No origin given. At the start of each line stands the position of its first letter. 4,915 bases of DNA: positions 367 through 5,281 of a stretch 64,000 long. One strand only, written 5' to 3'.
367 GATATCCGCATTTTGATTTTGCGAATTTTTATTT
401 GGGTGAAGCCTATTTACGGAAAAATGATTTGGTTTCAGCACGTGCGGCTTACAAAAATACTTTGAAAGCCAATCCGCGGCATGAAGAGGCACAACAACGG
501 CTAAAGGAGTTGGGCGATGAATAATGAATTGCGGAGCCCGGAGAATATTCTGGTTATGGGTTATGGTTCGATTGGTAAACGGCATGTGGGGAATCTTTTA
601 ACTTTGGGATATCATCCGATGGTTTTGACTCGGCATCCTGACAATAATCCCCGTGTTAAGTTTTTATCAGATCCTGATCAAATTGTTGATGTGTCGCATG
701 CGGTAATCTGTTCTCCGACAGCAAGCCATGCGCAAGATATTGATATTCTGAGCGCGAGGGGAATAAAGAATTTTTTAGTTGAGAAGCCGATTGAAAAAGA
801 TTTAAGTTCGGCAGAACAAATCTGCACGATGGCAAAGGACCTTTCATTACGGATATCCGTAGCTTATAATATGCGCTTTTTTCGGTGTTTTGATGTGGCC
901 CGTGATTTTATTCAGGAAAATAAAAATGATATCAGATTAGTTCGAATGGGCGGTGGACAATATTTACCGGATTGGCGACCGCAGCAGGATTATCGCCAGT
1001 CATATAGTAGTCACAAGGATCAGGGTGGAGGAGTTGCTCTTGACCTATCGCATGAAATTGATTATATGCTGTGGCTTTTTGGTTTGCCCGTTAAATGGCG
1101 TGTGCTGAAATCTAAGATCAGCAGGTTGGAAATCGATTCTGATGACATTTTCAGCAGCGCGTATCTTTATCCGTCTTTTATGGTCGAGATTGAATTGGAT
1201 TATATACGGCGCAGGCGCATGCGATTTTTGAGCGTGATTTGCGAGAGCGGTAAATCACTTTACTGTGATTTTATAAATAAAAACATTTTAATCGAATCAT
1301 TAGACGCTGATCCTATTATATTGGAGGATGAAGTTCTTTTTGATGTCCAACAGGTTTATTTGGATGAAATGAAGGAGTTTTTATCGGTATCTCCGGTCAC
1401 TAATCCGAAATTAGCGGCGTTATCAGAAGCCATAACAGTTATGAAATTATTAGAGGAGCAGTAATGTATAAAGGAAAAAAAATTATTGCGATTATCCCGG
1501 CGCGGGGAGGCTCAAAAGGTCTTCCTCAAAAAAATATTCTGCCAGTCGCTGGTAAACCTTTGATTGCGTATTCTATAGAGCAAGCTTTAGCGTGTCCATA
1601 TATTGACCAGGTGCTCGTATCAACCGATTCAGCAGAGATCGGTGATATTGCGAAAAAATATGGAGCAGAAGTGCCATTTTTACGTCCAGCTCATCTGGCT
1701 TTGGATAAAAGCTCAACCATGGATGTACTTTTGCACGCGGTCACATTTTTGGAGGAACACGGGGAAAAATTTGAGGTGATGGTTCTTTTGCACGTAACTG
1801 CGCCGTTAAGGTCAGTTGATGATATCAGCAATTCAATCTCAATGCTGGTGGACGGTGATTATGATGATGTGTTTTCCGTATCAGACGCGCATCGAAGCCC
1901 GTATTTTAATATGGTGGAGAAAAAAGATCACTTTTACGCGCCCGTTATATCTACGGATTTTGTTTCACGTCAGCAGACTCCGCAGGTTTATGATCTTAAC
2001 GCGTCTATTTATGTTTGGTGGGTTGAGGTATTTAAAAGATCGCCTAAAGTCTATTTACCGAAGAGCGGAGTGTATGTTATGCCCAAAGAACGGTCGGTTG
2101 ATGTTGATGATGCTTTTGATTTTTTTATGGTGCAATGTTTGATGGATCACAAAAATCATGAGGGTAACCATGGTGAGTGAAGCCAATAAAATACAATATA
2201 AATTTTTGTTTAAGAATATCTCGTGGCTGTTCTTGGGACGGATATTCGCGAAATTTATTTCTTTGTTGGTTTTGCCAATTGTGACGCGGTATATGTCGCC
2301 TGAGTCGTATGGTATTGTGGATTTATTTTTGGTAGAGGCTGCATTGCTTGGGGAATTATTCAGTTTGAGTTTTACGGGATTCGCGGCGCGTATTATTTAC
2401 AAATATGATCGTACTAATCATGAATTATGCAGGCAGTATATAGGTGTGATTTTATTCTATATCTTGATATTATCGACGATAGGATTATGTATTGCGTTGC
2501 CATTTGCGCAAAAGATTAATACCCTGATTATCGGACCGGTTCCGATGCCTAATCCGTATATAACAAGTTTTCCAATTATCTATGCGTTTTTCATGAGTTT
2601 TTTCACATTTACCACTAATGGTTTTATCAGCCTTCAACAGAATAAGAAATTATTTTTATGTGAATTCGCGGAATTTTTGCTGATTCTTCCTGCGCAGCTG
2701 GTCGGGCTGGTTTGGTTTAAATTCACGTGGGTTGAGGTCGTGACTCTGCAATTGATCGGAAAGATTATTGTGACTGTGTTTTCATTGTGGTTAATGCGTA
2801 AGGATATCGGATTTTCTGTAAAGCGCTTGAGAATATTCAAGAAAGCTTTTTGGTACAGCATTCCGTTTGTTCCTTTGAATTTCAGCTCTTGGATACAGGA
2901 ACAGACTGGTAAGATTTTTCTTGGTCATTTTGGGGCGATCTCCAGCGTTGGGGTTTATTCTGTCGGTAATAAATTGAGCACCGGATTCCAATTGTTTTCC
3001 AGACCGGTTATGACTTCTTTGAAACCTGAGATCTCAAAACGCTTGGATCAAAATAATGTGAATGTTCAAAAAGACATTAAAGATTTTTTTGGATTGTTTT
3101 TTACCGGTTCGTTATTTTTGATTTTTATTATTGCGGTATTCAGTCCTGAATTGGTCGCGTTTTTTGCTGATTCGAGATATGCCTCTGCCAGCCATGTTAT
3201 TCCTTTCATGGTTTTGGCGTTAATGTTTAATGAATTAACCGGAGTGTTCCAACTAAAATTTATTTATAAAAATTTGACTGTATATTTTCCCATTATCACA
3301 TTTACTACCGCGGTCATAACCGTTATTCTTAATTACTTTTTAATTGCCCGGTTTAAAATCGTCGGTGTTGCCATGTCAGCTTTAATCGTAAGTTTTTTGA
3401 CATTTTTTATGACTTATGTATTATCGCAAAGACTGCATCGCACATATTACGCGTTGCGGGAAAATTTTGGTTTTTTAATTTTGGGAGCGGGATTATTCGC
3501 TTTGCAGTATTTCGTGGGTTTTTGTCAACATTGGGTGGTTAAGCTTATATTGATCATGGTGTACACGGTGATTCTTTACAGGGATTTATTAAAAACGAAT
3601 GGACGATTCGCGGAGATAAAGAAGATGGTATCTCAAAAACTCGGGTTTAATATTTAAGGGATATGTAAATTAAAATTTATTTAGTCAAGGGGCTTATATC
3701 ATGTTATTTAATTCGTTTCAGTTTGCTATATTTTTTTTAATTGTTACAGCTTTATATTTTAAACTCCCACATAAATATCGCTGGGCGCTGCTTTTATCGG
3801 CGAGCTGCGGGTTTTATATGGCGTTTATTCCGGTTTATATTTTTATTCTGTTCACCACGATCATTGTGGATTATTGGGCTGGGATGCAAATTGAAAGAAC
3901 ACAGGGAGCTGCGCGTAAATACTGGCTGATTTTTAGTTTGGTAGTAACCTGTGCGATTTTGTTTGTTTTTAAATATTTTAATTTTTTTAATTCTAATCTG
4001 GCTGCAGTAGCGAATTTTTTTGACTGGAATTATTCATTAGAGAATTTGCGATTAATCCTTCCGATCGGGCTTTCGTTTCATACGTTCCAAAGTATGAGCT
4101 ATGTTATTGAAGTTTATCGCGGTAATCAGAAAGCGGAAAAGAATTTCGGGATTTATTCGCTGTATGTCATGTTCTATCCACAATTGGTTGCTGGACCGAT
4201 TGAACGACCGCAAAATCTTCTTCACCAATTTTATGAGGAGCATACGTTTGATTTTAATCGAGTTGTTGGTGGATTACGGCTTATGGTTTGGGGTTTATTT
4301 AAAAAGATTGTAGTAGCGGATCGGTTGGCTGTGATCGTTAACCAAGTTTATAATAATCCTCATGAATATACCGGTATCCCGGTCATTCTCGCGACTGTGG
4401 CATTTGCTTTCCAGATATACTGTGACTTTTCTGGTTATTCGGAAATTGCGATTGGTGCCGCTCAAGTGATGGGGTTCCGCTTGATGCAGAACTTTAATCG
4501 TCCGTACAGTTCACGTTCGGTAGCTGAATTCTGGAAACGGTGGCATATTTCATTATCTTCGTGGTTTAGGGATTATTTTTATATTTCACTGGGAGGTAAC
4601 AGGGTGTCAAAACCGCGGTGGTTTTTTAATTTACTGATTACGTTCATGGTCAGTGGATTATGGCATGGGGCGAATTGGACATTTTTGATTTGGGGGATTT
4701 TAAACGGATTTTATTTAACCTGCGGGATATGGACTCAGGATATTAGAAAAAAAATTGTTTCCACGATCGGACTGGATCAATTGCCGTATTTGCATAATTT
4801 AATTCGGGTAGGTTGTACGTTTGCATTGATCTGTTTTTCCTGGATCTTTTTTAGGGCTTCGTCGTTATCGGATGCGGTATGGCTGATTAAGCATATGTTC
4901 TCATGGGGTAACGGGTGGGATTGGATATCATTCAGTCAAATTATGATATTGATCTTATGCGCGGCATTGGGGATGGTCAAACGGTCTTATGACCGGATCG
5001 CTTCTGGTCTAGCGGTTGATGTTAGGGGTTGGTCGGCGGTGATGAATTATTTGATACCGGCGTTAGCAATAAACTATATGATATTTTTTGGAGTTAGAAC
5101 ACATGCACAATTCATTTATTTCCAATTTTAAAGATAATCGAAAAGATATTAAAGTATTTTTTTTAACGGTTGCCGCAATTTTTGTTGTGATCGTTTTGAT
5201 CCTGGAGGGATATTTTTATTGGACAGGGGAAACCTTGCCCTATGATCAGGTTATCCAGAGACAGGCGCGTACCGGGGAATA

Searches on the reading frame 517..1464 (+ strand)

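Call 52: search_protein_families(library=pfam, proteins=[window:517-1464:+], max_evalue=0.001)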
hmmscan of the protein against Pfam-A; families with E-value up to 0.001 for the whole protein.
window:517-1464:+ (315 aa): 3 families
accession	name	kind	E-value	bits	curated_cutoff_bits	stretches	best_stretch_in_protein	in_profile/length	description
PF01408.29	GFO_IDH_MocA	-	6e-08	33.8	24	1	10-117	2-120/120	Oxidoreductase family, NAD-binding Rossmann fold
PF22725.1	GFO_IDH_MocA_C3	-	4.7e-06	27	27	1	143-245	20-121/124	GFO/IDH/MocA C-terminal domain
PF02894.22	GFO_IDH_MocA_C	-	0.00099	19.4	22.9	0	153-193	23-64/218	Oxidoreductase family, C-terminal alpha/beta domain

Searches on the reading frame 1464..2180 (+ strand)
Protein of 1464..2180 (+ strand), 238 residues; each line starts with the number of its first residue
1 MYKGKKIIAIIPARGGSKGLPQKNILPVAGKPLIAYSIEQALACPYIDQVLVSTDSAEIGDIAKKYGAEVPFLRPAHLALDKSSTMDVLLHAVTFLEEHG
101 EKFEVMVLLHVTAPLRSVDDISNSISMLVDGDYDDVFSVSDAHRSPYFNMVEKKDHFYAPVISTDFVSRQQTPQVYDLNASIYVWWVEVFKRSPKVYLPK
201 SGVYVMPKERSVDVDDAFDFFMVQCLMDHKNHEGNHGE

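Call 52: search_protein_families(library=pfam, proteins=[window:1464-2180:+], max_evalue=0.001)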
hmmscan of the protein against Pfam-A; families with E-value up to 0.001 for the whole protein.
window:1464-2180:+ (238 aa): 1 family
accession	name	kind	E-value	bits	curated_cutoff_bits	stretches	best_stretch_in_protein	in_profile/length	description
PF02348.25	CTP_transf_3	-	3.7e-26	92.7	22.6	1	8-195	1-171/217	Cytidylyltransferase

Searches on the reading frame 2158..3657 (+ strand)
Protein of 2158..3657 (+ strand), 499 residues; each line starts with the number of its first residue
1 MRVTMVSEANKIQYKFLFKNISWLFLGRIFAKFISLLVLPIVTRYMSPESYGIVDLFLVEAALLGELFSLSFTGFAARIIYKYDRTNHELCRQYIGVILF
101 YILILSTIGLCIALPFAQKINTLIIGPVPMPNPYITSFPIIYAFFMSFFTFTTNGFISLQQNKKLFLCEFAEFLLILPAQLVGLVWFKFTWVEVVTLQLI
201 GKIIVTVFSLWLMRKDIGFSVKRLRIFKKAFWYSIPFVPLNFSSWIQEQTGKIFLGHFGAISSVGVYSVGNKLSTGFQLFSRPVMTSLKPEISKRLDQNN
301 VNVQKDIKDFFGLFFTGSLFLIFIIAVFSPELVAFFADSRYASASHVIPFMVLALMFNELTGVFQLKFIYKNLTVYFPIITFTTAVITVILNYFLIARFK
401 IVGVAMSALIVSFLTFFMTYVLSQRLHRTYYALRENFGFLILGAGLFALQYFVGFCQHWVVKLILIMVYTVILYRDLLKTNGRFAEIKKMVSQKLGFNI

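Call 52: search_protein_families(library=pfam, proteins=[window:2158-3657:+], max_evalue=0.001)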
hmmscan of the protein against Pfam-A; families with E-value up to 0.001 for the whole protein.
window:2158-3657:+ (499 aa): 2 families
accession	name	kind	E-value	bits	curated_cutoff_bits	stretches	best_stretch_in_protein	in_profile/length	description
PF01943.22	Polysacc_synt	-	8.2e-20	71.8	28.2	1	18-294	2-272/274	Polysaccharide biosynthesis protein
PF13440.11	Polysacc_synt_3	-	2.7e-10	40.4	23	1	41-295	1-243/293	Polysaccharide biosynthesis protein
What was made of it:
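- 2158..3657 (+): A Wzx-type flippase belonging to the same large locus. It is the only flippase-like gene found. Pfam Polysacc_synt, 71.8 bits (call 52).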

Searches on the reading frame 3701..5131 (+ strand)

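Call 52: search_protein_families(library=pfam, proteins=[window:3701-5131:+], max_evalue=0.001)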
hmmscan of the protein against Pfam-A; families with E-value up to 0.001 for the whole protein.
window:3701-5131:+ (476 aa): 2 families
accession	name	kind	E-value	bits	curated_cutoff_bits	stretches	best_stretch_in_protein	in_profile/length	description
PF03062.24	MBOAT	-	1.8e-28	100.3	27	1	152-384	84-332/337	MBOAT, membrane-bound O-acyltransferase family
PF13813.11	MBOAT_2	-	9e-06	26.3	25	1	264-324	4-66/85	Membrane bound O-acyl transferase family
